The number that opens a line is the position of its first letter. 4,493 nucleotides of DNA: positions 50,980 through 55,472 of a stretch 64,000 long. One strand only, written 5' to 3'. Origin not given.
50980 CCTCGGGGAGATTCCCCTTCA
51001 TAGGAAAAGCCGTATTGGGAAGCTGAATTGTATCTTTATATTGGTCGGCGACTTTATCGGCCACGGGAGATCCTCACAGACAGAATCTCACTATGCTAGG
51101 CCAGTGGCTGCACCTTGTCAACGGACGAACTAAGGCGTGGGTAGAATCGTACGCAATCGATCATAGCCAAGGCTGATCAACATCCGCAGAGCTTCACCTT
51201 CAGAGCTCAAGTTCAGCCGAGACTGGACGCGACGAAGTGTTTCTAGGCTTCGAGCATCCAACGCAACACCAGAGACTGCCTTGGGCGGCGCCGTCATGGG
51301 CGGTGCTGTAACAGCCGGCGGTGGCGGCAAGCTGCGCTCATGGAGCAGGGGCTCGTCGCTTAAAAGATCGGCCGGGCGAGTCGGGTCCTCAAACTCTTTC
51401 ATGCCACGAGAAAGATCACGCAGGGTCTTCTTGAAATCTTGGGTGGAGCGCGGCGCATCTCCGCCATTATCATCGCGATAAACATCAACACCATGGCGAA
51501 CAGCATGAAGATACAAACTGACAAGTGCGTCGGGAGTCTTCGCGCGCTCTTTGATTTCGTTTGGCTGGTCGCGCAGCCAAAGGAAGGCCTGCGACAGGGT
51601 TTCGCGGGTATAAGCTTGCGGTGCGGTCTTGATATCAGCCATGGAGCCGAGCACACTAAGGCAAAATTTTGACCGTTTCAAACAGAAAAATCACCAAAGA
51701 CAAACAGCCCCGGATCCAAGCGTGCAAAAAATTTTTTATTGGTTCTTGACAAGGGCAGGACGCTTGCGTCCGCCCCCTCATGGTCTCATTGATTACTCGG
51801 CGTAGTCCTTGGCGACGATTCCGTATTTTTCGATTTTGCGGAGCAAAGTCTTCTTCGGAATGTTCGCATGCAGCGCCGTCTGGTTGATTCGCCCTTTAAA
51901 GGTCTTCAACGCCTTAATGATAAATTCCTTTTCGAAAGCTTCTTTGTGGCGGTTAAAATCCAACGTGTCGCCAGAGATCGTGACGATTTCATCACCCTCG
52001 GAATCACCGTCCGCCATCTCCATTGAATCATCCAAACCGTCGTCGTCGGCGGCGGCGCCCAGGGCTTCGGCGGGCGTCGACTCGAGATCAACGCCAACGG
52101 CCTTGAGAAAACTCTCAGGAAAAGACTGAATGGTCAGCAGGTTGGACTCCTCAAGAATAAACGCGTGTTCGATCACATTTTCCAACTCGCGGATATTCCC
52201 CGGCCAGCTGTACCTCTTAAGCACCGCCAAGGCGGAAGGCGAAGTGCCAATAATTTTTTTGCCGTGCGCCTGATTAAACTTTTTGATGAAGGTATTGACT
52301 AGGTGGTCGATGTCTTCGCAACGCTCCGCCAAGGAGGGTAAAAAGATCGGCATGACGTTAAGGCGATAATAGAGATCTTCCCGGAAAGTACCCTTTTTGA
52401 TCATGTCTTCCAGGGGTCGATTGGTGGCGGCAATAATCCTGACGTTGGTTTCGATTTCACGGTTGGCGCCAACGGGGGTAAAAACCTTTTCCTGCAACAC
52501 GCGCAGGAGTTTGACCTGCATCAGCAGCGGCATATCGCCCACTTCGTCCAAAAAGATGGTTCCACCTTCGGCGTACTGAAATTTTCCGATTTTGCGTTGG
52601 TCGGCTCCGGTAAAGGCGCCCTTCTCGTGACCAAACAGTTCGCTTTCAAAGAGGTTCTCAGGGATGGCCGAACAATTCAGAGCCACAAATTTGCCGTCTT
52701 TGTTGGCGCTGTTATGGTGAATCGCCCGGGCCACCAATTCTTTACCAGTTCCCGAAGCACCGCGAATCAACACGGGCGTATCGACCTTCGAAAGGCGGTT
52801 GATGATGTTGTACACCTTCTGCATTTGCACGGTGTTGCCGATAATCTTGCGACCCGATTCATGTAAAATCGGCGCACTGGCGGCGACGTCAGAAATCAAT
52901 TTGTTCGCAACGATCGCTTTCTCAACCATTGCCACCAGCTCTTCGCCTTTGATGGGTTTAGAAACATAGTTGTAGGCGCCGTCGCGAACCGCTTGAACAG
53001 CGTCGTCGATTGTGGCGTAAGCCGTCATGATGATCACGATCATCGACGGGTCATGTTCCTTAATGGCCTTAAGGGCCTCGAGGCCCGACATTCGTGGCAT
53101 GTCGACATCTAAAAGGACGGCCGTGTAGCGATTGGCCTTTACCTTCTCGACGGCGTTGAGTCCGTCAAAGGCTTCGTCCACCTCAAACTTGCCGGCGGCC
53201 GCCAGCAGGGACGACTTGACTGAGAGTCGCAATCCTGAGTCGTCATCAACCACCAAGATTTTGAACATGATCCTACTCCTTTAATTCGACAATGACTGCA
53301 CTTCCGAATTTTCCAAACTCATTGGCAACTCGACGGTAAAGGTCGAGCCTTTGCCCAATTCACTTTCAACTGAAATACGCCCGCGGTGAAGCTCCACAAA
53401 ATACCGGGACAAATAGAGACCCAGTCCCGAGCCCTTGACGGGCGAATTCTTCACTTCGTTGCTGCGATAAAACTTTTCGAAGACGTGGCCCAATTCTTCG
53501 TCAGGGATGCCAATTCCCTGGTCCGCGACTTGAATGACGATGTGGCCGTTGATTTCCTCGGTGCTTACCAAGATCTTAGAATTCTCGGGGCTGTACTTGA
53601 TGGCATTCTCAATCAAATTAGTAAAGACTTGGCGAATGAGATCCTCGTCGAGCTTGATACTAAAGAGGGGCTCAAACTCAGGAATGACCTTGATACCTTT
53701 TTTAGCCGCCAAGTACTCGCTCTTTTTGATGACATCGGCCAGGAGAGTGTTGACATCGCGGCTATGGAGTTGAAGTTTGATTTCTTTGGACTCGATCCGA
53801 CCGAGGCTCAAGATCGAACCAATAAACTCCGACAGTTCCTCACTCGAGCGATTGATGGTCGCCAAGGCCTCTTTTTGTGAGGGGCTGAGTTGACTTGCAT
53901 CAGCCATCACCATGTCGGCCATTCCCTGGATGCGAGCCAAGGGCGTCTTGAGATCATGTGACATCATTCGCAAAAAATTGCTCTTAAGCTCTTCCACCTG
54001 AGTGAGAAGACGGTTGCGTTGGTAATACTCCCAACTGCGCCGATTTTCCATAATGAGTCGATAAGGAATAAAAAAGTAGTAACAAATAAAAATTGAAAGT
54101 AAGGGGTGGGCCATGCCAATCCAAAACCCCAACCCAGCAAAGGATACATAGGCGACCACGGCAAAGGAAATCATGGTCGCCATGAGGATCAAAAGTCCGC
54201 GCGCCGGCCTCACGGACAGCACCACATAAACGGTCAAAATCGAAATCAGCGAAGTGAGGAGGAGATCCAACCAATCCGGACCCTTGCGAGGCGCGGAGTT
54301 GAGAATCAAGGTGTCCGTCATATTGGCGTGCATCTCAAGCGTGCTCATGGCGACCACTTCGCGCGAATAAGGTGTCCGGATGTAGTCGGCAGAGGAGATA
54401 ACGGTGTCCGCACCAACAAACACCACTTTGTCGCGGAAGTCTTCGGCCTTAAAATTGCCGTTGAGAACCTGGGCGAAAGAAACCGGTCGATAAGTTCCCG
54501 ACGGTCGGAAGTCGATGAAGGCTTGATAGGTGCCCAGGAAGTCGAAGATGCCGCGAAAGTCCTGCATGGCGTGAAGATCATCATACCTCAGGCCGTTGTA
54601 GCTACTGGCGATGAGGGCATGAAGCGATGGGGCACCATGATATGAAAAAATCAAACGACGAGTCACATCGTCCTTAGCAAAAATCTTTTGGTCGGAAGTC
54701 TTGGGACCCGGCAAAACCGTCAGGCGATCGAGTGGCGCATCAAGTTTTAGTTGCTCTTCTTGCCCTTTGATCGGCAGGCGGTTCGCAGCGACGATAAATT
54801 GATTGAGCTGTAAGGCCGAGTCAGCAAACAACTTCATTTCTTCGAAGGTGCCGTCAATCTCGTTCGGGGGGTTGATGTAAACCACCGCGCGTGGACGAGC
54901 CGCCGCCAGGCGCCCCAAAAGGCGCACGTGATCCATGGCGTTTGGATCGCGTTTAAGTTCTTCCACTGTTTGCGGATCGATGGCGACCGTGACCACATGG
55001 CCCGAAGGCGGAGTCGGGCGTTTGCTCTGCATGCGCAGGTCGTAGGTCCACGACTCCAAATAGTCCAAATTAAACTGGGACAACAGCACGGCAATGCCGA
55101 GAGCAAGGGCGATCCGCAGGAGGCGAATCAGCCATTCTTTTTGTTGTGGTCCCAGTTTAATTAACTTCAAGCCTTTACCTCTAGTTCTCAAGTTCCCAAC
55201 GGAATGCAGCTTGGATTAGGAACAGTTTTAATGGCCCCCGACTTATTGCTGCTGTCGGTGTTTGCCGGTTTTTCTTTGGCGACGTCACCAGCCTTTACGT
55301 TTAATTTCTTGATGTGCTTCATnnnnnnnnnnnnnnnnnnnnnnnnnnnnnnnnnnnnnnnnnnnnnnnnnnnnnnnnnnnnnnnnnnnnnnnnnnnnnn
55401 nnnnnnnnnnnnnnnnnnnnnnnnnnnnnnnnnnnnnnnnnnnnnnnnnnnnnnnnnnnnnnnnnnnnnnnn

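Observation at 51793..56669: Radical SAM/SPASM maturase in a sigma-54-driven unit with a CHASE2-like sensor kinase and a sigma-54 activator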

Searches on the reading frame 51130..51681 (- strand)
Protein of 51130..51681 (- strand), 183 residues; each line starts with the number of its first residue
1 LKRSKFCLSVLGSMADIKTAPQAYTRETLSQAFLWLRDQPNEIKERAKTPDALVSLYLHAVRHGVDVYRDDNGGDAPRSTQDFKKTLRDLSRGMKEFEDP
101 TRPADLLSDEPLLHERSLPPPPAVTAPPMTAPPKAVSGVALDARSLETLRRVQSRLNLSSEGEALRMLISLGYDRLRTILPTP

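Call 3: search_protein_families(library=pfam, proteins=[window:51130-51681:-], max_evalue=0.01)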
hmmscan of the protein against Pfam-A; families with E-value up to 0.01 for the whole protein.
window:51130-51681:- (183 aa): 0 families

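Call 4: search_protein_families(library=ncbifam, proteins=[window:51130-51681:-], max_evalue=0.01)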
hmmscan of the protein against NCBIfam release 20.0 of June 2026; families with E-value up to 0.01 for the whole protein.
window:51130-51681:- (183 aa): 0 families

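Call 56: search_solved_structures(query=window:51130-51642:-, max_evalue=10)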
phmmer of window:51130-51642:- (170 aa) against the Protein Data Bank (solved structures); distinct sequences matched with E-value up to 10: 2.
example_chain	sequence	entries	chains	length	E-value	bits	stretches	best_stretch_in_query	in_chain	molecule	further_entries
3tu5_B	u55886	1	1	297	0.44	13.7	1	80-129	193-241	Gelsolin,Protein cordon-bleu,Thymosin beta-4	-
6ywe_R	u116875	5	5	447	8.2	9.6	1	62-127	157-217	Related to 60s ribosomal protein L2 (Mitochondrial) | Uncharacterized protein | bL27m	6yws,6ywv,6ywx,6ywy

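Call 57: search_protein_families(library=pfam, proteins=[window:51130-51642:-], max_evalue=10)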
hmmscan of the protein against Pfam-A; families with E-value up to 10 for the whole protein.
window:51130-51642:- (170 aa): 0 families

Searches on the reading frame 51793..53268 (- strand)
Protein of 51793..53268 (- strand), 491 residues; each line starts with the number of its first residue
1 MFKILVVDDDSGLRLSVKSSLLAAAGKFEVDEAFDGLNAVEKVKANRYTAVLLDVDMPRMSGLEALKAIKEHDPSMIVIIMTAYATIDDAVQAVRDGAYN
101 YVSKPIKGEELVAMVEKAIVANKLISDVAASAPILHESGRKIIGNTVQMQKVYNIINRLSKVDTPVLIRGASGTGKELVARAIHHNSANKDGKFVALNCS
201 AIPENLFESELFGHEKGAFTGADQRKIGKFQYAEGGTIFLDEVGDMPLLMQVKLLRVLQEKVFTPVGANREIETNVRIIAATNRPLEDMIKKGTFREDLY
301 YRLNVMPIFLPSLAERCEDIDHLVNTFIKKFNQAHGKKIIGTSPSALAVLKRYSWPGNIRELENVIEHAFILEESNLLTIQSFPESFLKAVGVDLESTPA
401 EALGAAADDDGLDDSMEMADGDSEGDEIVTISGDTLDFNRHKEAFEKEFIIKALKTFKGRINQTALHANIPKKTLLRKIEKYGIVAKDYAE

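Call 3: search_protein_families(library=pfam, proteins=[window:51793-53268:-], max_evalue=0.01)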
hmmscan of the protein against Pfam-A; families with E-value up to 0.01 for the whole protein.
window:51793-53268:- (491 aa): 10 families
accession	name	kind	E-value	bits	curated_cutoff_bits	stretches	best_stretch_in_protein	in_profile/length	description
PF00158.32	Sigma54_activat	-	1.2e-72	243.5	20.2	1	142-308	1-167/168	Sigma-54 interaction domain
PF00072.30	Response_reg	-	9.3e-28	97.1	30.2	1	4-116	1-111/111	Response regulator receiver domain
PF25601.1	AAA_lid_14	-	1.3e-24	86.3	27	1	315-389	2-76/87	AAA+ ATPase lid domain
PF14532.12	Sigma54_activ_2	-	1.4e-18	67.9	25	1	143-313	1-138/138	Sigma-54 interaction domain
PF07728.20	AAA_5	-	1.4e-07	32.1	22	1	165-285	1-124/139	AAA domain (dynein-related subfamily)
PF02954.25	HTH_8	-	3.3e-06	27.1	22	1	443-482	3-42/42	Bacterial regulatory protein, Fis family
PF00004.35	AAA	-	0.00013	22.9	21.2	1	166-285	1-111/131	ATPase family associated with various cellular activities (AAA)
PF12775.13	AAA_7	-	0.0016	18.4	25.8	1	141-201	11-71/181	P-loop containing dynein motor region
PF07724.20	AAA_2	-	0.003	18.1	27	0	166-294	6-135/166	AAA domain (Cdc48 subfamily)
PF07726.17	AAA_3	-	0.006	16.9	27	0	166-288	2-115/131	ATPase family associated with various cellular activities (AAA)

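Call 4: search_protein_families(library=ncbifam, proteins=[window:51793-53268:-], max_evalue=0.01)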
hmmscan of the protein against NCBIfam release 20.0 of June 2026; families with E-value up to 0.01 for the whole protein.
window:51793-53268:- (491 aa): 118 families (the best 25 are shown)
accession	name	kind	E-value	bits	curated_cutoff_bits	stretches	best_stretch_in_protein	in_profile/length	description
NF008469.0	PRK11361.1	equivalog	1.5e-128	429.4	714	1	3-394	6-397/461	acetoacetate metabolism transcriptional regulator AtoC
TIGR01818.1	ntrC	equivalog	7.8e-128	427.1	558.6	1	4-480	1-461/463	nitrogen regulation protein NR(I)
TIGR02915.1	PEP_resp_reg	equivalog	1.5e-112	376.7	502.6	1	4-380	1-379/445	PEP-CTERM-box response regulator transcription factor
NF041552.1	TF_PrdR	equivalog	2.8e-111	372.7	795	2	136-394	263-521/577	sigma-54 dependent transcriptional regulator PrdR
NF007689.0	PRK10365.1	equivalog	6.9e-110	367.8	760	1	3-383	7-382/441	sigma-54-dependent response regulator transcription factor ZraR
NF008176.1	PRK10923.1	equivalog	1.1e-106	357.2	620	1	4-483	6-467/469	nitrogen regulation protein NR(I)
NF051870.1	NAssimRespRegNtrX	equivalog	4.5e-105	352.1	600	1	2-484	2-452/452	nitrogen assimilation response regulator NtrX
NF041946.1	LuxO_transreg_Vib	equivalog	9.2e-103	344.5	800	1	27-482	20-460/463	quorum-sensing sigma-54 dependent transcriptional regulator LuxO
TIGR01817.1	nifA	equivalog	4.3e-101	339.3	528.85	1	137-389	193-444/534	nif-specific transcriptional activator NifA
NF011695.0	PRK15115.1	equivalog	9.2e-101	337.8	763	1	3-377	8-372/445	two-component system response regulator GlrR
NF038308.1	RNA_repair_RtcR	equivalog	6e-93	312.5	650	1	89-389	125-438/530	RNA repair transcriptional activator RtcR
NF003451.0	PRK05022.1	equivalog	2.7e-92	310.1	476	1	131-484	181-510/512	nitric oxide reductase transcriptional regulator NorR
NF049963.1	RespRegFlgRCampy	domain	4.6e-89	299.2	750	1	4-379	3-373/429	fla regulon two-component system response regulator FlgR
NF050807.1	TransRegFlbDCaul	equivalog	3.8e-87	293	750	1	30-383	27-361/454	sigma-54-dependent transcriptional regulator FlbD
NF011958.0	PRK15429.1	equivalog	1.9e-83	281.3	830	1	141-389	380-627/692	formate hydrogenlyase transcriptional activator FlhA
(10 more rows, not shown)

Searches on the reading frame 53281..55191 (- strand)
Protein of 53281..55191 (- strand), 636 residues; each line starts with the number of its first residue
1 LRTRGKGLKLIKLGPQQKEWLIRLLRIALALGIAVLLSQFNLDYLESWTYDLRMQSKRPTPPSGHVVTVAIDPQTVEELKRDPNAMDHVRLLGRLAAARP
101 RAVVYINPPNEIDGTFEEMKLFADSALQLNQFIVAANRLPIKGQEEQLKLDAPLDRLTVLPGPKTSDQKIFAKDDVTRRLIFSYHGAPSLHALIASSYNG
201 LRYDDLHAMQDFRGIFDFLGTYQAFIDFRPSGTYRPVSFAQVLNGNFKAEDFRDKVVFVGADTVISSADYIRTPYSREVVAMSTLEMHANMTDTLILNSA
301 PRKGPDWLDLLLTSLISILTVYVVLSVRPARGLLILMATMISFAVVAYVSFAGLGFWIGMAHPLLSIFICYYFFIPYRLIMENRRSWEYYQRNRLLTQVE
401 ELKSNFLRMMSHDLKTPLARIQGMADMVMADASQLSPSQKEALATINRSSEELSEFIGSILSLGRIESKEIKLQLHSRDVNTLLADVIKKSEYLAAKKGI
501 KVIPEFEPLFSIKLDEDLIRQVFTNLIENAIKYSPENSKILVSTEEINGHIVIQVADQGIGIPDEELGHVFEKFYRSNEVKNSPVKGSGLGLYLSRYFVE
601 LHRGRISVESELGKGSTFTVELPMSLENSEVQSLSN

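Call 3: search_protein_families(library=pfam, proteins=[window:53281-55191:-], max_evalue=0.01)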
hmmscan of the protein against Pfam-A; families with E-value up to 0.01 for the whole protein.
window:53281-55191:- (636 aa): 5 families
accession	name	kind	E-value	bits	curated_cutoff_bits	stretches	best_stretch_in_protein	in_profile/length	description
PF02518.31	HATPase_c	-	1.2e-29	103.5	26.4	1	515-624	2-109/111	Histidine kinase-, DNA gyrase B-, and HSP90-like ATPase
PF05226.16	CHASE2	-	3.1e-29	102.8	26.3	1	33-315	4-253/257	CHASE2 domain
PF00512.31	HisKA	-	2.8e-16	59.8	26.9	1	403-468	2-65/66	His Kinase A (phospho-acceptor) domain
PF13589.12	HATPase_c_3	-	0.0014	19.1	25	1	522-595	6-80/137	Histidine kinase-, DNA gyrase B-, and HSP90-like ATPase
PF13581.12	HATPase_c_2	-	0.0097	16.4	27.4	0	523-600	40-110/127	Histidine kinase-like ATPase domain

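Call 4: search_protein_families(library=ncbifam, proteins=[window:53281-55191:-], max_evalue=0.01)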
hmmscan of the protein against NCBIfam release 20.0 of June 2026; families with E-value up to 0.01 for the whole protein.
window:53281-55191:- (636 aa): 85 families (the best 25 are shown)
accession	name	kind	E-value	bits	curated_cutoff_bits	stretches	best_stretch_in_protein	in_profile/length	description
NF046044.1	PnpS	equivalog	2.2e-59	201.4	400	1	397-623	164-390/390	two-component system histidine kinase PnpS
TIGR02966.1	phoR_proteo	equivalog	1.1e-54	185.7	334.2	1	396-621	107-332/333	phosphate regulon sensor histidine kinase PhoR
NF033092.0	HK_WalK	equivalog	5.7e-49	167.2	725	1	398-624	367-594/594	cell wall metabolism sensor histidine kinase WalK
NF047874.1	MASE3_PAS_HK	subfamily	2.2e-45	155.6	560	1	397-630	392-631/655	MASE3 domain-containing sensor histidine kinase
NF041735.1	hist_kin_RppB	equivalog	3.2e-45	154.7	400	1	409-623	222-438/438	two-component system sensor histidine kinase RppB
TIGR02956.1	TMAO_torS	equivalog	9.3e-43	146.5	676.5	1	399-626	460-684/967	TMAO reductase system sensor histidine kinase/response regulator TorS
NF045595.1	HK_scytonemin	equivalog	2.5e-42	145.1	865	1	397-625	409-636/637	scytonemin biosynthesis sensor histidine kinase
NF041880.1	EPS_EpsF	equivalog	1.7e-41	142.2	900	1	396-623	267-492/492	response regulator EpsF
NF008302.0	PRK11091.1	equivalog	3.4e-41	141.3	838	1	396-632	276-513/779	aerobic respiration two-component sensor histidine kinase ArcB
NF008312.0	PRK11100.1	equivalog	5.1e-39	134.4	356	1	405-624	258-474/477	two-component system sensor histidine kinase CreC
NF033091.0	HK_VanS_ACDEFG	equivalog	2.4e-38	131.9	400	1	391-623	62-293/293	vancomycin resistance histidine kinase VanS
NF040691.1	MtrAB_MtrB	equivalog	5.4e-38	131.3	450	1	396-628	264-496/507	MtrAB system histidine kinase MtrB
NF006800.0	PRK09303.1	equivalog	1.6e-37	129.3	342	1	392-625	141-378/383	histidine kinase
NF047465.1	hybrid_HK_LvrA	exception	5.8e-37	127.1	1200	1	389-625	188-423/819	hybrid histidine kinase/response regulator LvrA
NF038297.2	hybrid_HK_HrmK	equivalog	6.6e-37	127.4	725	1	385-629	217-462/607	hybrid histidine kinase/response regulator HrmK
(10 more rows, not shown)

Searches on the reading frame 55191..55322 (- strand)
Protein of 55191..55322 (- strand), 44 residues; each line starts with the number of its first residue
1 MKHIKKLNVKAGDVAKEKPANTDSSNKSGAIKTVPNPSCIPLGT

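Call 21: search_protein_families(library=ncbifam, proteins=[window:55191-55322:-], max_evalue=10)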
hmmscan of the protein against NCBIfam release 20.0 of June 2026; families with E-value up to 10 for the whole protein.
seq(44 aa): 0 families

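Call 51: find_homologous_proteins(query=A2, max_evalue=10)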
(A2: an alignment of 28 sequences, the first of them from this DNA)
Query A2 (28 sequences) (44 aa, profile of the alignment): 55 proteins with E <= 10 among 268 candidates.
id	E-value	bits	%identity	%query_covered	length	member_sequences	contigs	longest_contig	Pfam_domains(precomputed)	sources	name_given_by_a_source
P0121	9.9e-8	50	32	93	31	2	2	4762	-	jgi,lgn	-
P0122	1.3e-6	47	34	66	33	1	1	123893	-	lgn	-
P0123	2.6e-6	46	-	-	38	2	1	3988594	-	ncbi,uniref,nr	ncbi:hypothetical protein Bdt_3279 [Bdellovibrio bacteriovorus str. Tiberius]|uniref:Uncharacterized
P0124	4.4e-6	45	33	95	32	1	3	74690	-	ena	-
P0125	5.6e-6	45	32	57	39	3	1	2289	-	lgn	-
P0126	6.2e-6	44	36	98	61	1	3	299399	-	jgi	jgi:hypothetical protein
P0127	9.6e-6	44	-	-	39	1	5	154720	-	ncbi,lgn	-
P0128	1.9e-5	43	83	14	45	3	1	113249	-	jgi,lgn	jgi:hypothetical protein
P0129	2.0e-5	43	-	-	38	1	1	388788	-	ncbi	-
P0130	4.8e-5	42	-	-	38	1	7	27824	-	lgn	-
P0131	1.1e-4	40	32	100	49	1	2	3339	-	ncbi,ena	-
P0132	1.2e-4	40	67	14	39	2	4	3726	-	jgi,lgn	jgi:hypothetical protein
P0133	1.2e-4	40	-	-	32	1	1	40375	-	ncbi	-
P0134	1.8e-4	40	67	14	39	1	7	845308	-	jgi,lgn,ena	-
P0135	2.0e-4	40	35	98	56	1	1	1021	-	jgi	jgi:hypothetical protein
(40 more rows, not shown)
